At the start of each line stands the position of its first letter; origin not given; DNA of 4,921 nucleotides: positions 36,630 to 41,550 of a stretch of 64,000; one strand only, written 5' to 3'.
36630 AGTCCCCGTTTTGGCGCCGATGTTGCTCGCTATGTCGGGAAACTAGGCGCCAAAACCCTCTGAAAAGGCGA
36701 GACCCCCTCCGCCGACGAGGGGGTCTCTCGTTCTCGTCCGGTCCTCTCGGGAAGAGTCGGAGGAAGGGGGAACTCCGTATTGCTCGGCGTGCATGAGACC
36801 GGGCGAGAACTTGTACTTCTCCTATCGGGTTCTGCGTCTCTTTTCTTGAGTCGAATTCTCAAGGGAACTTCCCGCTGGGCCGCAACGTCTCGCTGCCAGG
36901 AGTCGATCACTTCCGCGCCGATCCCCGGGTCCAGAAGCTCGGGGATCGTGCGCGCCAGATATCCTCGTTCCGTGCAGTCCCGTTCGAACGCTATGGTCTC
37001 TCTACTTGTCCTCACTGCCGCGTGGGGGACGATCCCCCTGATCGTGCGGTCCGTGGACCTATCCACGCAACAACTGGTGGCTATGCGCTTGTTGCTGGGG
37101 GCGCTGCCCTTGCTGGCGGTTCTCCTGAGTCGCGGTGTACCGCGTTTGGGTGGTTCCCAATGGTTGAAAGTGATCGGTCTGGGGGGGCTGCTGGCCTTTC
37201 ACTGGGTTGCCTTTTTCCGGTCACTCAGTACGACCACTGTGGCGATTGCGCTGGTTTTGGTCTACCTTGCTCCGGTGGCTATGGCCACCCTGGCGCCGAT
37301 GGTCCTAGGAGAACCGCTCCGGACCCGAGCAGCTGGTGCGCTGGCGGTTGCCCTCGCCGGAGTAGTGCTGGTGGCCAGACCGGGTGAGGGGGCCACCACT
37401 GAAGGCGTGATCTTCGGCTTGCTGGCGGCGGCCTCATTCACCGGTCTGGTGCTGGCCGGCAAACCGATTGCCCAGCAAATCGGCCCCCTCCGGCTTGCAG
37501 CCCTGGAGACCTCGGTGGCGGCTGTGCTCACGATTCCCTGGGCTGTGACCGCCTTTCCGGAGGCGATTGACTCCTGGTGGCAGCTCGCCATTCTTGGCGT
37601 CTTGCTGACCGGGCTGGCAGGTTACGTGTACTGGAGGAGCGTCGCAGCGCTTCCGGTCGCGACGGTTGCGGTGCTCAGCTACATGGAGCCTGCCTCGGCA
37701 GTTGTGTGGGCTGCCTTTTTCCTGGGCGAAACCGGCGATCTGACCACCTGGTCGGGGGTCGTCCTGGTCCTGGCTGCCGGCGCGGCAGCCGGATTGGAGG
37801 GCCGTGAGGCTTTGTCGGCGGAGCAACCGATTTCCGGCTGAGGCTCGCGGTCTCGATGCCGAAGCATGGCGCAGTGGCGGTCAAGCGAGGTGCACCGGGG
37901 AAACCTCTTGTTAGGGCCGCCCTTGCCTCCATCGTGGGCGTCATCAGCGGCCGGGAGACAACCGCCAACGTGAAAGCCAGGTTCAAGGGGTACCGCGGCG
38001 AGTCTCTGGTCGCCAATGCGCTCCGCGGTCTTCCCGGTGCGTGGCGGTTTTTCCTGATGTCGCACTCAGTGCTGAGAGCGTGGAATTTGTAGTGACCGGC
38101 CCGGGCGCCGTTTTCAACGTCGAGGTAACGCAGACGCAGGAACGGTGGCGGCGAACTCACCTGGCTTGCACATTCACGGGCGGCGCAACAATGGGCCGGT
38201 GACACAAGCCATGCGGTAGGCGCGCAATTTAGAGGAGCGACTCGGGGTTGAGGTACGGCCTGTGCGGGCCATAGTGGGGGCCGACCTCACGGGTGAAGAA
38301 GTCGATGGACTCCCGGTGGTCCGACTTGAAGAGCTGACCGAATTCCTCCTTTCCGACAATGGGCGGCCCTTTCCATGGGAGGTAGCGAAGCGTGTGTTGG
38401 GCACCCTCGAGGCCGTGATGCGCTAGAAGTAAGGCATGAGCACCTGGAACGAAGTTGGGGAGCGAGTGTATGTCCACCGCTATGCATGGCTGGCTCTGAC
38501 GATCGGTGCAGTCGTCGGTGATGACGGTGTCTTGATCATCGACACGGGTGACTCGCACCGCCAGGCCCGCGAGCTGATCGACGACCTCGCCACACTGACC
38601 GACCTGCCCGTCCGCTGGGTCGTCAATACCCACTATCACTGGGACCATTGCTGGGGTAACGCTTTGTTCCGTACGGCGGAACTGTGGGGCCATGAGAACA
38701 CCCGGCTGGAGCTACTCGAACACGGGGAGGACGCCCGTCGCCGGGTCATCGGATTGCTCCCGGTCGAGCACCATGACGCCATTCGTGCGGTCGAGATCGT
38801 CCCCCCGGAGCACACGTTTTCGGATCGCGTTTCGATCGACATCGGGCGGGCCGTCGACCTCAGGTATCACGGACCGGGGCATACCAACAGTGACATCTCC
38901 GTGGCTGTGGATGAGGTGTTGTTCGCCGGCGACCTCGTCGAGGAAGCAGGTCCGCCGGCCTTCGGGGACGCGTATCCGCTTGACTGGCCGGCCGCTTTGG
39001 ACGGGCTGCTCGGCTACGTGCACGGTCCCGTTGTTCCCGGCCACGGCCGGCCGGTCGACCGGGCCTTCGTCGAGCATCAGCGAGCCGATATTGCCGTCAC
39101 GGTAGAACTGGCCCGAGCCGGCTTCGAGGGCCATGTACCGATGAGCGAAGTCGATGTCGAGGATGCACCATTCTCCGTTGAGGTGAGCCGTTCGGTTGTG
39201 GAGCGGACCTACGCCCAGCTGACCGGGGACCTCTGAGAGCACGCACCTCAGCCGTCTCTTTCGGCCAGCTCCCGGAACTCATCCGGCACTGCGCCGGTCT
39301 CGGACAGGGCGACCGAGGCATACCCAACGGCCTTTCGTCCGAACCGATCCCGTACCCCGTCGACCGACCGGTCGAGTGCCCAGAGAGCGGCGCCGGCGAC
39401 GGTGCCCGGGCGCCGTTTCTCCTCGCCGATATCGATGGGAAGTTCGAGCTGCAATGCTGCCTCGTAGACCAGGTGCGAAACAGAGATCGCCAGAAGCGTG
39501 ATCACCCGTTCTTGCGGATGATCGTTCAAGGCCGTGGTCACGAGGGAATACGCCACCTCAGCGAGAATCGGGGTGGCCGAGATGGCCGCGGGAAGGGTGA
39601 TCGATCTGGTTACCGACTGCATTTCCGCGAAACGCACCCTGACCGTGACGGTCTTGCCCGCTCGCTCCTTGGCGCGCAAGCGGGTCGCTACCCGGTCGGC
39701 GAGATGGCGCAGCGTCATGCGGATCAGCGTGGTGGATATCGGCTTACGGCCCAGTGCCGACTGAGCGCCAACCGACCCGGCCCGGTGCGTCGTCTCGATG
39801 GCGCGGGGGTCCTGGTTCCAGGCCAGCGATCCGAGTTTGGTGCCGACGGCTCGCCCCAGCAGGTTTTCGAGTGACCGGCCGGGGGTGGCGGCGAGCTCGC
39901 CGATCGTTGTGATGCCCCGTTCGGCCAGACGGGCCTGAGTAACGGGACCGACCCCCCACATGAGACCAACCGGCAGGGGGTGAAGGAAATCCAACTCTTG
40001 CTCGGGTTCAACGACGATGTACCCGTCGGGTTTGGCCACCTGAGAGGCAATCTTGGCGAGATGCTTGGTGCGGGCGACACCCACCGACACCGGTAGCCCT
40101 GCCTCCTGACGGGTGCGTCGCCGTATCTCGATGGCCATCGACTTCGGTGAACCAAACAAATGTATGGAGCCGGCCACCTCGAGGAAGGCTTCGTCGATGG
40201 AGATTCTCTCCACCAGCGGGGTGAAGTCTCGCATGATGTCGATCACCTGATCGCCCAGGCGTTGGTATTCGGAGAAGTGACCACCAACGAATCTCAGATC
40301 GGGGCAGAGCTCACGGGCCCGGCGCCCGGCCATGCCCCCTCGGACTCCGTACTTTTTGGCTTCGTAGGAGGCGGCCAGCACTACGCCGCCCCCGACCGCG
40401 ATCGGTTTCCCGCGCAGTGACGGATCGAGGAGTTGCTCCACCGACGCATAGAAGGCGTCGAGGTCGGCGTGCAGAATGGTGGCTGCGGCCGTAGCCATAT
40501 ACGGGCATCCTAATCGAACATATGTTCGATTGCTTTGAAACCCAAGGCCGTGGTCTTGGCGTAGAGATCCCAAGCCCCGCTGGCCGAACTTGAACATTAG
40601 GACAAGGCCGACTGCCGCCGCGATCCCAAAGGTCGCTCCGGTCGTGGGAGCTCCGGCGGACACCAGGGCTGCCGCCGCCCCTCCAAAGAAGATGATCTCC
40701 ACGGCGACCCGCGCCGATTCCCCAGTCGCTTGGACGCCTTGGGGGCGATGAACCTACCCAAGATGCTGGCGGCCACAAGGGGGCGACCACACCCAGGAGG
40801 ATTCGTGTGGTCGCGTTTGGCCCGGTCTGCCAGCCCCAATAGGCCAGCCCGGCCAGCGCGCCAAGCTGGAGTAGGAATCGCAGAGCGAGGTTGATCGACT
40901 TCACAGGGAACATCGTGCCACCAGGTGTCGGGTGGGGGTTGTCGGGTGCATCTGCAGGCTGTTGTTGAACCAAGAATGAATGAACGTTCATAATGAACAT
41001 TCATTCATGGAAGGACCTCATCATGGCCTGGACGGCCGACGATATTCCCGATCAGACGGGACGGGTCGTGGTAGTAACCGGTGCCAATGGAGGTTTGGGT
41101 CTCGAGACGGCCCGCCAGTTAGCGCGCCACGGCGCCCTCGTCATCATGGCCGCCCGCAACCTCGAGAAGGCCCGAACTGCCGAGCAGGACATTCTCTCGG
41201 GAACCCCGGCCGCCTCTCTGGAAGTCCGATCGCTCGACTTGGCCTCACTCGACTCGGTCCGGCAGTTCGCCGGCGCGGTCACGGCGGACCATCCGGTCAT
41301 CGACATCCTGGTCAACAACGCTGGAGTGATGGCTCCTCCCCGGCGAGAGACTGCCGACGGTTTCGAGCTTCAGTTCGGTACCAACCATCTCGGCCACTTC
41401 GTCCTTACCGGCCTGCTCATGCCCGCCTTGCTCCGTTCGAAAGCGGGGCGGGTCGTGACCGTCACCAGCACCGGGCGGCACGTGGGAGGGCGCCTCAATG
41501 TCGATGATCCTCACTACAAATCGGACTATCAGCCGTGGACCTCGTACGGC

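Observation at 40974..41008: Long palindromic operator built from two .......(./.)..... units overlapping alternative start codons of the SDR gene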

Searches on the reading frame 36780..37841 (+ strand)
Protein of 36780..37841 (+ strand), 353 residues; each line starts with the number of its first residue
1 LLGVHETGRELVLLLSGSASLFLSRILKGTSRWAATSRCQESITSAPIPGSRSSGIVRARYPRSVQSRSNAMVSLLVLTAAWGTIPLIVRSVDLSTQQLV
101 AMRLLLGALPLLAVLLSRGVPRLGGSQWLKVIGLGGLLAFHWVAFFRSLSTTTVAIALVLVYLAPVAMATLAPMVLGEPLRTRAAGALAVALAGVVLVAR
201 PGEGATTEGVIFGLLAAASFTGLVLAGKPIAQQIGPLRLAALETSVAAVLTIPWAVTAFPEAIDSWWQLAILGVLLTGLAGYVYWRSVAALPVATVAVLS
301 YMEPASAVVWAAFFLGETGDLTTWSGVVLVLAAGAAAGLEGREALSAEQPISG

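Call 9: search_protein_families(library=pfam, proteins=[window:36780-37841:+], max_evalue=0.01)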
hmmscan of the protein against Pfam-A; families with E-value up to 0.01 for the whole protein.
window:36780-37841:+ (353 aa): 1 family
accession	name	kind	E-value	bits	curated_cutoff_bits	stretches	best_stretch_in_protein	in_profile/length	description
PF00892.27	EamA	-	8.9e-30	104.2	28.2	2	73-199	5-134/135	EamA-like transporter family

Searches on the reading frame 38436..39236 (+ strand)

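Call 9: search_protein_families(library=pfam, proteins=[window:38436-39236:+], max_evalue=0.01)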
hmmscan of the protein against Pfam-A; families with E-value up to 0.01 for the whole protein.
window:38436-39236:+ (266 aa): 2 families
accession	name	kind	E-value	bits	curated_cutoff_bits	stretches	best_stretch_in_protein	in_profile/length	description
PF00753.33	Lactamase_B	-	3.3e-19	70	22.7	1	25-202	10-195/196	Metallo-beta-lactamase superfamily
PF12706.13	Lactamase_B_2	-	0.0032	17.5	27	1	34-166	4-142/200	Beta-lactamase superfamily domain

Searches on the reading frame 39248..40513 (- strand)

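Call 9: search_protein_families(library=pfam, proteins=[window:39248-40513:-], max_evalue=0.01)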
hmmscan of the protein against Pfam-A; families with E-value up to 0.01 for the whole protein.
window:39248-40513:- (421 aa): 4 families
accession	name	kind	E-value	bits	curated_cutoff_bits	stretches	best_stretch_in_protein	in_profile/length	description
PF00817.25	IMS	-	3.9e-47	160.3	23.2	1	17-158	2-148/148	impB/mucB/samB family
PF11799.13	IMS_C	-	2.2e-19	70.3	20.7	1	247-358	3-109/109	impB/mucB/samB family C-terminal domain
PF11798.14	IMS_HHH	-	5.7e-06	26.7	24.4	1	173-201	4-32/32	IMS family HHH motif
PF21999.2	IMS_HHH_1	-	0.00014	22.7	27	1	187-227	5-45/53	DNA polymerase-iota, thumb domain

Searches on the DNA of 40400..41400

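Call 48: search_rna_families(source=window, start=40400, end=41400, threshold=evalue, max_evalue=1)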
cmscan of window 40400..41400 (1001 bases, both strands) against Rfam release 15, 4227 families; matches with E-value up to 1: 1.
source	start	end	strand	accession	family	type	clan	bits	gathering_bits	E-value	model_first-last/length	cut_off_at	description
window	40778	40896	-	RF02791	CcsR1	Gene; sRNA;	-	19.8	65.3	0.039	1-83/83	no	Conserved CCUCCUCCC motif stress-induced RNA 1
